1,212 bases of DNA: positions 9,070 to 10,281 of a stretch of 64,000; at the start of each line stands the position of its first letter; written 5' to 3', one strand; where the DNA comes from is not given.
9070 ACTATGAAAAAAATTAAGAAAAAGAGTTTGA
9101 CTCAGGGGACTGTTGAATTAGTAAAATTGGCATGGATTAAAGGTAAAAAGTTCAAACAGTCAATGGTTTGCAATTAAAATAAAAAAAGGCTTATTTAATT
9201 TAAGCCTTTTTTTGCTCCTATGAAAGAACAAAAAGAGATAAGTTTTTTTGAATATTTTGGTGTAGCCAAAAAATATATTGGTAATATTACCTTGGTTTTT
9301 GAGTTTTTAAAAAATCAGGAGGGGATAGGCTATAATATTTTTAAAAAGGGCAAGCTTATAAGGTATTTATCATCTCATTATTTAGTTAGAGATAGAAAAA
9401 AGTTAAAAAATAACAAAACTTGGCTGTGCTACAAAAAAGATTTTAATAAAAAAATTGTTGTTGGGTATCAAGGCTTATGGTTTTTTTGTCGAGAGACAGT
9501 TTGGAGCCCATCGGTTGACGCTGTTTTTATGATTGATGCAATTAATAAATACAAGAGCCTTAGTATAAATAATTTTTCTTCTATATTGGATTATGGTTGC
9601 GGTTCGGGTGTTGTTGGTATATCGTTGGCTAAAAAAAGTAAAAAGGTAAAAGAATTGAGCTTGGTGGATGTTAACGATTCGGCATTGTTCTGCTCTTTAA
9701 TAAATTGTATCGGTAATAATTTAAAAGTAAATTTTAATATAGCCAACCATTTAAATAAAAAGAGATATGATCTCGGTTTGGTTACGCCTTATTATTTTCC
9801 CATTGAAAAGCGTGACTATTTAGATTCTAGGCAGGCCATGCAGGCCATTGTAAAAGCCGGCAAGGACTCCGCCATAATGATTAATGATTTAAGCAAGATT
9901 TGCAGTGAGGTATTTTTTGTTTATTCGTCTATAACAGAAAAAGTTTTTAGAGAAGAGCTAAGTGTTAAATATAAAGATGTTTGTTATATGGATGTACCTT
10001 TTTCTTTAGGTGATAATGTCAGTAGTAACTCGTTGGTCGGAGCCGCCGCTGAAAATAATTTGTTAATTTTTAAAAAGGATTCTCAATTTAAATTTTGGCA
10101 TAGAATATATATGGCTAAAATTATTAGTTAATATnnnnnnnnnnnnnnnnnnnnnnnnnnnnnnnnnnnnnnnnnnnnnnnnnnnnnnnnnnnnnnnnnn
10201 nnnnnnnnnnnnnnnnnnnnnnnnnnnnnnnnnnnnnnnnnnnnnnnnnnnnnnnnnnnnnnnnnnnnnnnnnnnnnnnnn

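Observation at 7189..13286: AT-rich island bounded by 52-bp repeats between duplicated HD-hydrolase genes; encodes a peptide + methyltransferase + two radical-SAM + methyltransferase cassette (candidate RiPP cluster)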

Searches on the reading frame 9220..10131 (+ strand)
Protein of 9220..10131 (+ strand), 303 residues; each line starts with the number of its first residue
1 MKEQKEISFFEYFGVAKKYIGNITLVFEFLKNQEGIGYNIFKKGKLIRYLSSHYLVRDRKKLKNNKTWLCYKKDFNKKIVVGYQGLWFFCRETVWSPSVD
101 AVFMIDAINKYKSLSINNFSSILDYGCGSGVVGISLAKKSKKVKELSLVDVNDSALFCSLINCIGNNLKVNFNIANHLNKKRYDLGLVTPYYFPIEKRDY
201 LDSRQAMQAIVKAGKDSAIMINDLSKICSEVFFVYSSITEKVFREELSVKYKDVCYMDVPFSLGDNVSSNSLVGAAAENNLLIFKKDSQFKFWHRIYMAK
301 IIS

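Call 4: search_protein_families(library=pfam, proteins=[window:9220-10131:+], max_evalue=0.01)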
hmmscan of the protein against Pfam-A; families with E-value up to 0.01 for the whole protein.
window:9220-10131:+ (303 aa): 5 families
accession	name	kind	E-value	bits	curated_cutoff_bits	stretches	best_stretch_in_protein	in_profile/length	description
PF05175.20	MTS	-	1.3e-09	38.4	23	1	117-199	30-112/170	Methyltransferase small domain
PF10294.15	Methyltransf_16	-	0.00015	22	21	1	92-171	19-92/174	Lysine methyltransferase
PF06325.19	PrmA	-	0.0002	21.4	22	1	116-178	159-221/296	Ribosomal protein L11 methyltransferase (PrmA)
PF13847.12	Methyltransf_31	-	0.00029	21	27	1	121-180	6-66/145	Methyltransferase domain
PF13649.12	Methyltransf_25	-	0.0099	17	27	0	122-174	1-52/97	Methyltransferase domain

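Call 5: search_protein_families(library=ncbifam, proteins=[window:9220-10131:+], max_evalue=0.01)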
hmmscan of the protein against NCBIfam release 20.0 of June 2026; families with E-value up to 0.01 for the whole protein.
window:9220-10131:+ (303 aa): 18 families
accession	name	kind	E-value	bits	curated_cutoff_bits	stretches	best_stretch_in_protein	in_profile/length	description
NF011529.0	PRK14968.1-3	equivalog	2.2e-13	50.1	162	1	82-240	4-161/198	putative methyltransferase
TIGR03534.1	RF_mod_PrmC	equivalog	1.9e-09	37.4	199.1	1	84-200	56-174/253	peptide chain release factor N(5)-glutamine methyltransferase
TIGR00536.1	hemK_fam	subfamily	7.3e-09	35.1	115.5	1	83-192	80-192/286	HemK family protein methyltransferase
NF011528.0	PRK14968.1-2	equivalog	3.4e-08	33.3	171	1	79-240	5-162/205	putative methyltransferase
NF007023.0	PRK09489.1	equivalog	4.8e-07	29.3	295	1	120-244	198-318/342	16S rRNA (guanine(1207)-N(2))-methyltransferase RsmC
TIGR00537.1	hemK_rel_arch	hypoth_equivalog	8.5e-07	28.8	87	1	96-222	3-120/179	HemK2/MTQ2 family protein methyltransferase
TIGR03533.1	L3_gln_methyl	equivalog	2.6e-05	23.7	229.7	1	112-199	114-206/284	50S ribosomal protein L3 N(5)-glutamine methyltransferase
TIGR03704.1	PrmC_rel_meth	equivalog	6.7e-05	22.4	248.8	1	83-163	52-130/251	putative protein N(5)-glutamine methyltransferase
NF001786.0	PRK00517.2-4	equivalog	0.00034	19.8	327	1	106-171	135-193/277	50S ribosomal protein L11 methyltransferase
TIGR00406.1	prmA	equivalog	0.001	18.6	183.15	1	120-177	161-216/288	50S ribosomal protein L11 methyltransferase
TIGR01983.1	UbiG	equivalog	0.0014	18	102.95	1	119-168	50-96/228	bifunctional 2-polyprenyl-6-hydroxyphenol methylase/3-demethylubiquinol 3-O-methyltransferase UbiG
NF047853.1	tRm6a37MtseTrmN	equivalog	0.0023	17.7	350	1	116-168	41-93/244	tRNA(1)(Val) (adenine(37)-N(6))-methyltransferase TrmN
NF011577.0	PRK15001.1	equivalog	0.0026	16.7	468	1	114-166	224-275/378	23S rRNA (guanine(1835)-N(2))-methyltransferase RlmG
TIGR02021.1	BchM-ChlM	equivalog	0.0061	16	158.9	0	120-146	56-82/218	magnesium protoporphyrin IX methyltransferase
NF001785.0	PRK00517.2-2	equivalog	0.0062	15.7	188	1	120-180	147-208/282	50S ribosomal protein L11 methyltransferase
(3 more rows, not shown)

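Call 40: search_solved_structures(query=A3, max_evalue=0.01, show_alignments=1)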
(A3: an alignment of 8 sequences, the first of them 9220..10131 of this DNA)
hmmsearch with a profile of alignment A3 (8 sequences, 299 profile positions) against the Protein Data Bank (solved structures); distinct sequences matched with E-value up to 0.01: 19.
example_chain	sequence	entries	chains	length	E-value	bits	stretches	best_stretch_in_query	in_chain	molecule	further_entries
8cnc_A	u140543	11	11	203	1.9e-06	30.7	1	90-201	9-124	Methyltransferase N6AMT1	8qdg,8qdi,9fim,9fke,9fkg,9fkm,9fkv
6h1d_A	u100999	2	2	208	2e-06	30.6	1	90-200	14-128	HemK methyltransferase family member 2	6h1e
6khs_A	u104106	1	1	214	2.1e-06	30.5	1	90-200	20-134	Methyltransferase N6AMT1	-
6k0x_A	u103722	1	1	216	2.2e-06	30.5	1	90-200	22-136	Methyltransferase N6AMT1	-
6kmr_B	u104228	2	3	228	2.5e-06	30.3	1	90-200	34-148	Methyltransferase N6AMT1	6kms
6ped_A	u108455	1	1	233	2.6e-06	30.2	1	90-200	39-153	Methyltransferase N6AMT1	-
1dus_A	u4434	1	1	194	8.2e-06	28.6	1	114-169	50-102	MJ0882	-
4dcm_A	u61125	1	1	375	5.5e-05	25.9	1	118-167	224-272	Ribosomal RNA large subunit methyltransferase G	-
2pjd_A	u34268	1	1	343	7.4e-05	25.5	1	119-191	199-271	Ribosomal RNA small subunit methyltransferase C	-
5u4t_A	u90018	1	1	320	0.00038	23.1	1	120-167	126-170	Putative gentamicin methyltransferase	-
5u18_A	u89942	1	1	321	0.00038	23.1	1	120-167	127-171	N-3'' methyltransferase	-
5tyq_A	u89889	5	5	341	0.00042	23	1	120-167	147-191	Putative gentamicin methyltransferase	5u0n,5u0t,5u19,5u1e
5u1i_A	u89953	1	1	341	0.00042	23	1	120-167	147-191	Putative gentamicin methyltransferase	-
6gkv_A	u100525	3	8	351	0.0013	21.3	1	101-169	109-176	Coclaurine N-methyltransferase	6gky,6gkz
1f38_A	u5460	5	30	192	0.0016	21.1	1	119-176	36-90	PRECORRIN-8W DECARBOXYLASE | Precorrin-6y methyltransferase/putative decarboxylase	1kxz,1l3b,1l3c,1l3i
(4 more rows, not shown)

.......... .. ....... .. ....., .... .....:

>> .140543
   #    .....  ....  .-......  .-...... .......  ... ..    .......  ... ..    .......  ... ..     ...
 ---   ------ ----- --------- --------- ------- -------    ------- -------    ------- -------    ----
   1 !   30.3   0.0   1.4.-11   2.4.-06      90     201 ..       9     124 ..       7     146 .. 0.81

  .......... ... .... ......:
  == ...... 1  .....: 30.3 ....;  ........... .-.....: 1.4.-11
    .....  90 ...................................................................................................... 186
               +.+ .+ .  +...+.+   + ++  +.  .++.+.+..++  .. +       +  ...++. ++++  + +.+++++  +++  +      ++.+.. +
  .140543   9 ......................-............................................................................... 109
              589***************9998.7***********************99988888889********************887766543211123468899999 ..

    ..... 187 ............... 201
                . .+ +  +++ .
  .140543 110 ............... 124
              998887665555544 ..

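Call 51: search_protein_representatives(protein=window:9220-10131:+)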
Query: 303 residues. Proteins with E-value up to 0.001 (for the whole library): 264; up to 1e-10: 19; up to 1e-30: 11. The best 150 are listed.
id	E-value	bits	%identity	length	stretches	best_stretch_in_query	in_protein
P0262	7.4e-92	324.2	53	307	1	8-302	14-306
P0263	5.5e-73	262.2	45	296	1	9-300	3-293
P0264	4.0e-65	236.4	43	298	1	8-300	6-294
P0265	2.9e-53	197.5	39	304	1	21-298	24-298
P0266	1.4e-49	185.4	47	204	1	51-248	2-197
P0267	3.1e-49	184.3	36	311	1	16-299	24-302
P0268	3.8e-38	147.9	33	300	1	19-300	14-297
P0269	9.0e-38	146.6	37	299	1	19-302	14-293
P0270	4.1e-37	144.5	33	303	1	24-301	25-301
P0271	7.2e-33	130.5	34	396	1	24-299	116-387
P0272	8.2e-32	127.1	48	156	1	9-134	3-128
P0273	2.5e-30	122.2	34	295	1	22-286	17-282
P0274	4.4e-17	78.7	33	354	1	87-300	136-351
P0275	1.9e-14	70.1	29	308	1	85-301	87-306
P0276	1.1e-13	67.5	29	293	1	36-302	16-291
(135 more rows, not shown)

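Call 60: search_protein_families(library=padloc, proteins=[window:9220-10131:+], max_evalue=0.001)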
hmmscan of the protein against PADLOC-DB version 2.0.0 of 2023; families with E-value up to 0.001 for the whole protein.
window:9220-10131:+ (303 aa): 1 family
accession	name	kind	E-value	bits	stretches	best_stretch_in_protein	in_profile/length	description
PDLC04134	mad2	-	1.6e-05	21.9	1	96-260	275-426/492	mads_2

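Call 65: predict_structure(alignment_id=A6)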
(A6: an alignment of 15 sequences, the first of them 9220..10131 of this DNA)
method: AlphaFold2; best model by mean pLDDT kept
length: 303 residues; sequences in the alignment: 15
mean_pLDDT: 93.2   pTM: 0.91
mean pLDDT of the five models: 93.2, 93.1, 92.7, 92.5, 92.0
residues with pLDDT >= 90: 251; 70-90: 43; 50-70: 7; < 50: 2
segments of 3 or more residues with pLDDT < 50: none
pLDDT, mean of each block of 10 residues (from residue 1): 73 96 96 94 96 93 95 91 96 91 95 89 97 96 97 97 97 95 96 86 93 97 96 97 97 96 73 94 93 96 81
secondary structure, 60 per line:
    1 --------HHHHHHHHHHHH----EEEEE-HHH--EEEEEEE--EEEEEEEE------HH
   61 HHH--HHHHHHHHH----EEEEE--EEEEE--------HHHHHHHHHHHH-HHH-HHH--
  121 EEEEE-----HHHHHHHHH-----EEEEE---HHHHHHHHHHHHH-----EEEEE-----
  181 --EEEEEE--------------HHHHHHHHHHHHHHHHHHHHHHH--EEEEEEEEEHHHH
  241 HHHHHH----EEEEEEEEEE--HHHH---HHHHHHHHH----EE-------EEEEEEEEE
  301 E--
elements in order: H9-20 E25-29 E36-42 E45-52 H59-63 H66-74 E79-83 E86-90 H99-110 E121-125 H131-139 E145-149 H153-165 E171-175 E183-188 H203-225 E228-236 H237-246 E251-260 H263-266 H270-278 E292-301

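Call 68: fold_search(model_id=the predicted structure, library=pdb)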
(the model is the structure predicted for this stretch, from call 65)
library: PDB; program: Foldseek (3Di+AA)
matches with E <= 10: 1671; with E <= 0.001: 585
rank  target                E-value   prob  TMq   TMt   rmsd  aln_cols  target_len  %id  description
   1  5u0n                  4.1e-09  1.00  0.39  0.38   9.6       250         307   14  Crystal structure of a methyltransferase in complex with the substrate involved in the biosynthesis of gentamicin (released 2017-11-01)
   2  7rc4                  8.1e-09  1.00  0.45  0.37   7.4       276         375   12  Aeronamide N-methyltransferase, AerE (D141A) (released 2022-03-30)
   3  7rc2                  9.1e-09  1.00  0.44  0.37   7.4       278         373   13  Aeronamide N-methyltransferase, AerE (released 2022-03-30)
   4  7rc3                  9.1e-09  1.00  0.44  0.37   7.4       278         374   13  Aeronamide N-methyltransferase, AerE (Y137F) (released 2022-03-30)
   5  2b78                  1.2e-08  1.00  0.48  0.40  13.1       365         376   10  A putative sam-dependent methyltransferase from Streptococcus mutans (released 2006-10-31)
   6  7rc6_A                1.2e-08  1.00  0.45  0.38   7.3       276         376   13  Aeronamide N-methyltransferase, AerE, bound to modified peptide substrate, AerA-DL,34 (released 2022-03-30)
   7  5u0t                  2.4e-08  1.00  0.38  0.37   9.6       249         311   14  Crystal structure of a methyltransferase involved in the biosynthesis of gentamicin in complex with (1R,2S,3S,4R,6S)-4,6 (released 2017-11-01)
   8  8z62_A                2.4e-08  1.00  0.43  0.33   9.6       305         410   12  Crystal structure of rRNA (uracil-C5)-methyltransferase from Pyrococcus horikoshii OT3 (released 2024-10-16)
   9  5u18                  2.8e-08  1.00  0.38  0.36  11.6       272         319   14  Crystal structure of a methyltransferase involved in the biosynthesis of gentamicin in complex with the Geneticin (released 2017-11-01)
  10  5u1i                  2.8e-08  1.00  0.36  0.35  14.2       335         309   14  Crystal structure of a methyltransferase involved in the biosynthesis of gentamicin in complex with the methylated Kanam (released 2017-11-01)
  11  5u1e                  3.3e-08  1.00  0.38  0.36  11.8       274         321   15  Crystal structure of a methyltransferase involved in the biosynthesis of gentamicin in complex with the kanamycin B (released 2017-11-01)
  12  3ldf                  7.4e-08  1.00  0.44  0.37  12.9       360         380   10  Crystal structure of SMU.776, a putative methyltransferase complexed with SAH (released 2011-01-19)
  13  9ohl_C                9.0e-08  1.00  0.41  0.58   6.1       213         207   14  TRMT112-METTL5 bound to SAM and FWG-33B (released 2025-06-11)
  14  5xj2_A                1.1e-07  1.00  0.40  0.28   6.5       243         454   14  Structure of spRlmCD with U747 RNA (released 2017-11-01)
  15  1sg9_A                1.3e-07  1.00  0.40  0.44   7.0       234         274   16  Crystal structure of Thermotoga maritima protein HEMK, an N5-glutamine methyltransferase (released 2004-08-17)
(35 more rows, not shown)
